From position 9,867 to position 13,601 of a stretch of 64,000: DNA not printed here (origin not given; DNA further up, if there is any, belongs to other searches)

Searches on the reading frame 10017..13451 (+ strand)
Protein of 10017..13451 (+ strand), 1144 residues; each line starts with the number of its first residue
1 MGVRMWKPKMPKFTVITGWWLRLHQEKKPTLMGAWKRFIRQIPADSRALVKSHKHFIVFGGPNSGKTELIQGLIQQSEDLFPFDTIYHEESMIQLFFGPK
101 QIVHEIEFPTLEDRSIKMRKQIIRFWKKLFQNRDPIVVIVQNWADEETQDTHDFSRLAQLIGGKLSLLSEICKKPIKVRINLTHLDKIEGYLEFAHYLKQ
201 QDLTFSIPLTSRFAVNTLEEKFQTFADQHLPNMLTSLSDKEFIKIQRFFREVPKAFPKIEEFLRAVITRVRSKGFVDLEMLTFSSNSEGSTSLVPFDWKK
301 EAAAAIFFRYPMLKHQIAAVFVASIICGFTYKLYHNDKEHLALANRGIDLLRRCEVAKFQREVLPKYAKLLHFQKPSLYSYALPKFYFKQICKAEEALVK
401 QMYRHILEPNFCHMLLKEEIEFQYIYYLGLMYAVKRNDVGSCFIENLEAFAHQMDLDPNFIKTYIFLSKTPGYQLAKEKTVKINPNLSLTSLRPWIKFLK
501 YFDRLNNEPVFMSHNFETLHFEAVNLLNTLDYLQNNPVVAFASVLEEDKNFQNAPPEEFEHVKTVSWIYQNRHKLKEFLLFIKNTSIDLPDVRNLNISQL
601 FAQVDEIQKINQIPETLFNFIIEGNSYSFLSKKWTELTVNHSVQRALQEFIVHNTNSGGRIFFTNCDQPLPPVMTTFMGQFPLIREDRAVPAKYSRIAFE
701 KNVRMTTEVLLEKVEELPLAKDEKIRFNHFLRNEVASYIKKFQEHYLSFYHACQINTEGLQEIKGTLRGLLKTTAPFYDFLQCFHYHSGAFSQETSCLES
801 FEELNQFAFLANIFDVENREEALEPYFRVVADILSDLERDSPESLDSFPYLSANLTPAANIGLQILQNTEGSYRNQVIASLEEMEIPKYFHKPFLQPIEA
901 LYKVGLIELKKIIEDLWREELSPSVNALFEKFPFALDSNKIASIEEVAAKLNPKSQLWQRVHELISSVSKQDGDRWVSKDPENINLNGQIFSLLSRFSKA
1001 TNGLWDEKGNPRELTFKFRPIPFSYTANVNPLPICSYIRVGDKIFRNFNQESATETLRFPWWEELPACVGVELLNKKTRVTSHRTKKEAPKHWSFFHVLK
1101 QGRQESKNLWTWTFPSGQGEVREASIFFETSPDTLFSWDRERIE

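Call 12: search_protein_families(library=ncbifam, proteins=[window:10017-13451:+], max_evalue=0.1)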
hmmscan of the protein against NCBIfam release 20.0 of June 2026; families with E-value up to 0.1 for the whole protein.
window:10017-13451:+ (1144 aa): 1 family
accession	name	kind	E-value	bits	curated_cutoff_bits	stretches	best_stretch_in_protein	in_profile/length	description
NF010469.0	PRK13894.1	subfamily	0.07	12.5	508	0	47-86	143-182/320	conjugal transfer ATPase TrbB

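Call 63: search_protein_families(library=pfam, proteins=[window:10017-13451:+], max_evalue=0.1)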
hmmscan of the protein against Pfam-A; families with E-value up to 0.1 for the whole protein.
window:10017-13451:+ (1144 aa): 3 families
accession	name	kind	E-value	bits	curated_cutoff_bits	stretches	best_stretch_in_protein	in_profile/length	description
PF21070.2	IcmF_helical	-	0.00066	20.3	24.1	1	914-1002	7-98/106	Type VI secretion protein IcmF helical domain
PF11435.13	She2p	-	0.032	14.4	25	1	340-398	15-73/201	RNA binding protein She2p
PF14331.11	IcmF-related_N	-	0.052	13.3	25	0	149-269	39-169/259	IcmF-related N-terminal domain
